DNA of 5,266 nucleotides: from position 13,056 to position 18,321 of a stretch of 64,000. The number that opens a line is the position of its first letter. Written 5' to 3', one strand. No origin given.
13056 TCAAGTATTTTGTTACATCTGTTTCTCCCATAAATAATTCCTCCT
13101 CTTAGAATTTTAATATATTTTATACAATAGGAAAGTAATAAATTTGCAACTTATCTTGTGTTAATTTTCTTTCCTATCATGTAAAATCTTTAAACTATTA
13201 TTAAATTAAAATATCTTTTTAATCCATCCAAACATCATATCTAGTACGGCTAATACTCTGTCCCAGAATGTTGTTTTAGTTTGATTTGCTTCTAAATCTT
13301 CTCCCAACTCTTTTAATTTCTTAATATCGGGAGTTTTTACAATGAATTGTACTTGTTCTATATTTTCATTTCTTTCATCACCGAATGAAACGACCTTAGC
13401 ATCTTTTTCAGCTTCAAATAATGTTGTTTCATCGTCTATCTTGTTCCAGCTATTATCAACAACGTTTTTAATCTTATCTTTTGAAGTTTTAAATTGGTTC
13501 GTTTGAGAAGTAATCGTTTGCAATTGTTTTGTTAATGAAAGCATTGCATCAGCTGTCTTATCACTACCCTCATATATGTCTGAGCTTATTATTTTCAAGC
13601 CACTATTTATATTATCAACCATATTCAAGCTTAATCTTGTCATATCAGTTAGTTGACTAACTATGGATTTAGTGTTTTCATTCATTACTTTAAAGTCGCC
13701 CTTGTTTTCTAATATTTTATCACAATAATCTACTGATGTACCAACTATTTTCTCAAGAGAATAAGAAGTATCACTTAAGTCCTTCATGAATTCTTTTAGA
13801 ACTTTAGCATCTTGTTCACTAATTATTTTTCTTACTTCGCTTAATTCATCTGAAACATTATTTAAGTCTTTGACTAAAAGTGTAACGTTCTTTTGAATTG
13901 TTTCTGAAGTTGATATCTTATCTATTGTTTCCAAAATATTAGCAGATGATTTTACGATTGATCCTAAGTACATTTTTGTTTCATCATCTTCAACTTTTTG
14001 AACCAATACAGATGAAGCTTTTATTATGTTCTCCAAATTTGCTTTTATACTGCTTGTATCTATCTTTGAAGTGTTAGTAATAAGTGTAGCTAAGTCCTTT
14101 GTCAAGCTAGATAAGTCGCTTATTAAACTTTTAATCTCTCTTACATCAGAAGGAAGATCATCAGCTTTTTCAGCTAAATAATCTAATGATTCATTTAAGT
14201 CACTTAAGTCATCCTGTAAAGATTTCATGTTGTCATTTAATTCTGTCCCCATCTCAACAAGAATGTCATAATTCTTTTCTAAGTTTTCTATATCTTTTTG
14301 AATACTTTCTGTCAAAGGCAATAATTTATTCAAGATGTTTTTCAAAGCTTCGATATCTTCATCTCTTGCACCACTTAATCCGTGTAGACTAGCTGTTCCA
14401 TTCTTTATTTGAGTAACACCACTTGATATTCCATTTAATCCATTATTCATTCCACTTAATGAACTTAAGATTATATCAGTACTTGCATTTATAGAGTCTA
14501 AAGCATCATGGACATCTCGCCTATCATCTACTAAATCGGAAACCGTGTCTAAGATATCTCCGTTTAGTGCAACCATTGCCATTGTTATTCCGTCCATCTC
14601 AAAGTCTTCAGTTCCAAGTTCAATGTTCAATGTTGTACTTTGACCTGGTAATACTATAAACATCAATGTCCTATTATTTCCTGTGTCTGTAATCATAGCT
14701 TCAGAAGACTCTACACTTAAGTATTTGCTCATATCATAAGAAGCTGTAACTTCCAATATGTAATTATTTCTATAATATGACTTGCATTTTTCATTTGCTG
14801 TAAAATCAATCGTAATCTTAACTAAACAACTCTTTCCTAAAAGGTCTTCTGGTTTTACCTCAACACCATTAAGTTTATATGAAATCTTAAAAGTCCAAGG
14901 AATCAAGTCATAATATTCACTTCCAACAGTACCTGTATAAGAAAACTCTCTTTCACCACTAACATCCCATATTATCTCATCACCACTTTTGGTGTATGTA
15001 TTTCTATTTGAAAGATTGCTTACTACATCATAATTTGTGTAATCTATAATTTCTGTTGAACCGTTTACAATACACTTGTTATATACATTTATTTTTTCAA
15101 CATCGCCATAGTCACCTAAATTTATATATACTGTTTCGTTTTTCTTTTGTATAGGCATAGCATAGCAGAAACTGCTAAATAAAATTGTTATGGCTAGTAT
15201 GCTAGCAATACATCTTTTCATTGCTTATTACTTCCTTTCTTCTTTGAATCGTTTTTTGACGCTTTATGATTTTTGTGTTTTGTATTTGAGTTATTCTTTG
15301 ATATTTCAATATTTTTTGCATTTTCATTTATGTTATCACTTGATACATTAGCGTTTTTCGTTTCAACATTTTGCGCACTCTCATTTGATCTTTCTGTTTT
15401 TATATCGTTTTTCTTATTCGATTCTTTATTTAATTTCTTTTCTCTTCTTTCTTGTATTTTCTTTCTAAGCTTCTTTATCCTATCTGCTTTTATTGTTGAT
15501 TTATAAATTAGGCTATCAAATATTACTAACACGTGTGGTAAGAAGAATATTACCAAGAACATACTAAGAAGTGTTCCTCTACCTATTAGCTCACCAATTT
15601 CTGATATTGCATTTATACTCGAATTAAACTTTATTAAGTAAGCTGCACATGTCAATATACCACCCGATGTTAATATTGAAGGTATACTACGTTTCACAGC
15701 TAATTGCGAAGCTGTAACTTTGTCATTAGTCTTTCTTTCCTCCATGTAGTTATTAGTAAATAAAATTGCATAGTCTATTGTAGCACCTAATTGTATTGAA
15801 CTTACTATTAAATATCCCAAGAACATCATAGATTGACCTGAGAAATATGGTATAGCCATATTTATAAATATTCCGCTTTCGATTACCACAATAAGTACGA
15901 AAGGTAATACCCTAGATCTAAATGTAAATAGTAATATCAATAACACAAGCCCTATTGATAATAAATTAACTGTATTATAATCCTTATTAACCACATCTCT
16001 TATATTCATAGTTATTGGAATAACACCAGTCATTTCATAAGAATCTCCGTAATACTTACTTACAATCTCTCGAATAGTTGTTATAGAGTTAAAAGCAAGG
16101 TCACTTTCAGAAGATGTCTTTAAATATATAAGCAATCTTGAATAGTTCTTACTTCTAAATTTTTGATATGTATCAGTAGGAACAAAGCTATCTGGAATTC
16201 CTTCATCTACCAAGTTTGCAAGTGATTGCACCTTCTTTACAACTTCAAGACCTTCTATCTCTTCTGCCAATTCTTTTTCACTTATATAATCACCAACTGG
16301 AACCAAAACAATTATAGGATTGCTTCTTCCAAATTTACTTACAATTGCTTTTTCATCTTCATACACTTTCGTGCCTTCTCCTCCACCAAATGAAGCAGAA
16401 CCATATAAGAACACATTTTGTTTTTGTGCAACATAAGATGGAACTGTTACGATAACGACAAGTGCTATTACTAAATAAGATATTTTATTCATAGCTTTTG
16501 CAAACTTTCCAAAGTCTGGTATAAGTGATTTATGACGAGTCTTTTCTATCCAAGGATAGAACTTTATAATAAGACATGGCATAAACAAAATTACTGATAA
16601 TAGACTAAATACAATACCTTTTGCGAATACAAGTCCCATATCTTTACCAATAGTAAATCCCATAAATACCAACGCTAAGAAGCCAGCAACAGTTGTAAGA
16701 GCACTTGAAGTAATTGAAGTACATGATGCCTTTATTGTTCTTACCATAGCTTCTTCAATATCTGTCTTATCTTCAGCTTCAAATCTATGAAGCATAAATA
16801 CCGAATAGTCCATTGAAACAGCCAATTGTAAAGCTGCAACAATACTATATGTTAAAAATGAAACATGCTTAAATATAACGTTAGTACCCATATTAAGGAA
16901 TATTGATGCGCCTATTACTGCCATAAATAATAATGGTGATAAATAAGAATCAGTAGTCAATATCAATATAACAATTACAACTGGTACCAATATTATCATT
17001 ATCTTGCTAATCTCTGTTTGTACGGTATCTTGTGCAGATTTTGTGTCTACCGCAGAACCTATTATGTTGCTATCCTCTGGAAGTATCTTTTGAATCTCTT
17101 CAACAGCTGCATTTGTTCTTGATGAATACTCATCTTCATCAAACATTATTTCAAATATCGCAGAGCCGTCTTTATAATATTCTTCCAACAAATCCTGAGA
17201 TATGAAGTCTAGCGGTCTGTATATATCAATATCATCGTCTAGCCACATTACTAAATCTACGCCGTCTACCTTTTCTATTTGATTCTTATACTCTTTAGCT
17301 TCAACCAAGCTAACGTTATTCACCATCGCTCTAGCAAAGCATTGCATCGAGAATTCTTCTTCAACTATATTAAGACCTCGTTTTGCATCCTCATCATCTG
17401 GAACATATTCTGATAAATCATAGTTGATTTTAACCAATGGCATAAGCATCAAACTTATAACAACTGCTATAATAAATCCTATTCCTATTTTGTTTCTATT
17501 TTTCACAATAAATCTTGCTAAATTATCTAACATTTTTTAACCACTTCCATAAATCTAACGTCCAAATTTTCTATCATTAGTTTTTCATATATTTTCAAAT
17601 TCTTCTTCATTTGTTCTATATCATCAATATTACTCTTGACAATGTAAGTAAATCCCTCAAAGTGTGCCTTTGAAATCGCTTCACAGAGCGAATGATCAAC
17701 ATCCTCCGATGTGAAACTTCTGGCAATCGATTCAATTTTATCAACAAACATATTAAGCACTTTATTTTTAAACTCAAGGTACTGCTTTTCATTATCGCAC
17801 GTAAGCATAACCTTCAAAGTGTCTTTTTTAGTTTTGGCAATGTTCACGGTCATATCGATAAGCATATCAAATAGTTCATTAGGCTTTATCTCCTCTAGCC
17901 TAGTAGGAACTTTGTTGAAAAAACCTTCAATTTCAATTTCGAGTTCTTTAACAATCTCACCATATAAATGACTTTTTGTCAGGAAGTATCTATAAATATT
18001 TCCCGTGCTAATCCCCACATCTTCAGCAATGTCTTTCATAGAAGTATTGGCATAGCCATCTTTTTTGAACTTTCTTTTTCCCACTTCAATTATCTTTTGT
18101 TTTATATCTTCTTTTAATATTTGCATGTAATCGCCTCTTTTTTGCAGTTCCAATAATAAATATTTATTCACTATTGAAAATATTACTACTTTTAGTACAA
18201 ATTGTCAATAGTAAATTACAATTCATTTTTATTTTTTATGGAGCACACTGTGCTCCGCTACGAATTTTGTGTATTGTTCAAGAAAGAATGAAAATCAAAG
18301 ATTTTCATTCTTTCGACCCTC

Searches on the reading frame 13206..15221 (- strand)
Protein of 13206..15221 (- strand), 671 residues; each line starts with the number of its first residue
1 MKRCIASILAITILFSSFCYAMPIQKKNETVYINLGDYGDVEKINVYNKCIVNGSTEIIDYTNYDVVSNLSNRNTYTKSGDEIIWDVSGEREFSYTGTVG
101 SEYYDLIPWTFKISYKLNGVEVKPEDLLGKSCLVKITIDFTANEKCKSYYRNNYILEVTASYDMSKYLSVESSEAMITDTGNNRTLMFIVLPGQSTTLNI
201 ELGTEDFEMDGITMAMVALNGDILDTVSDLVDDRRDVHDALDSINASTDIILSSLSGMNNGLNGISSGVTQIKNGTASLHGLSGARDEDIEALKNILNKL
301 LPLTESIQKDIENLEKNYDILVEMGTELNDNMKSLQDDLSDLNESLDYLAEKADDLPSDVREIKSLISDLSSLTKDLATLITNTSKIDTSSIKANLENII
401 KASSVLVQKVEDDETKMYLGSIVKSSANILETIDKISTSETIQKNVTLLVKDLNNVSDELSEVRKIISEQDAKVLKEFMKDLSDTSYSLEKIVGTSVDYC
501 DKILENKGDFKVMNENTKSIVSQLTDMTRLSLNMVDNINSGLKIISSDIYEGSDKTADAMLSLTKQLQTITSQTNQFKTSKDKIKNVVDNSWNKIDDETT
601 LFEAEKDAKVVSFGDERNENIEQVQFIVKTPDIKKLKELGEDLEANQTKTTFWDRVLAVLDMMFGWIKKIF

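Call 56: search_protein_families(library=pfam, proteins=[window:13206-15221:-], max_evalue=0.00001)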
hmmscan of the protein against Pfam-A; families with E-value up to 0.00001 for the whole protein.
window:13206-15221:- (671 aa): 1 family
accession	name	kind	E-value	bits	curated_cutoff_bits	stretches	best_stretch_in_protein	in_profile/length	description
PF04108.17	ATG17_like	-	1.2e-06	28.7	43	1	234-400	111-288/355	Autophagy protein ATG17-like domain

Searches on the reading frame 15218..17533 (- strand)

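Call 57: search_protein_families(library=pfam, proteins=[window:15218-17533:-], max_evalue=0.00001)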
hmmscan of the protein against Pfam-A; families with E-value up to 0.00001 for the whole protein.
window:15218-17533:- (771 aa): 1 family
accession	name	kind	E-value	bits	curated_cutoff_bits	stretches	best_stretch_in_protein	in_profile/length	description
PF03176.21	MMPL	-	9.6e-52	176.4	20.5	2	121-328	83-305/333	MMPL family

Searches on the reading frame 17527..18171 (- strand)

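Call 57: search_protein_families(library=pfam, proteins=[window:17527-18171:-], max_evalue=0.00001)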
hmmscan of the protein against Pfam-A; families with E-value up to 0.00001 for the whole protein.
window:17527-18171:- (214 aa): 1 family
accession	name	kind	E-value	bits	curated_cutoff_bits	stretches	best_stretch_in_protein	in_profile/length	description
PF00440.29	TetR_N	-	1.5e-11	44.4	24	1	27-72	1-46/47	Bacterial regulatory proteins, tetR family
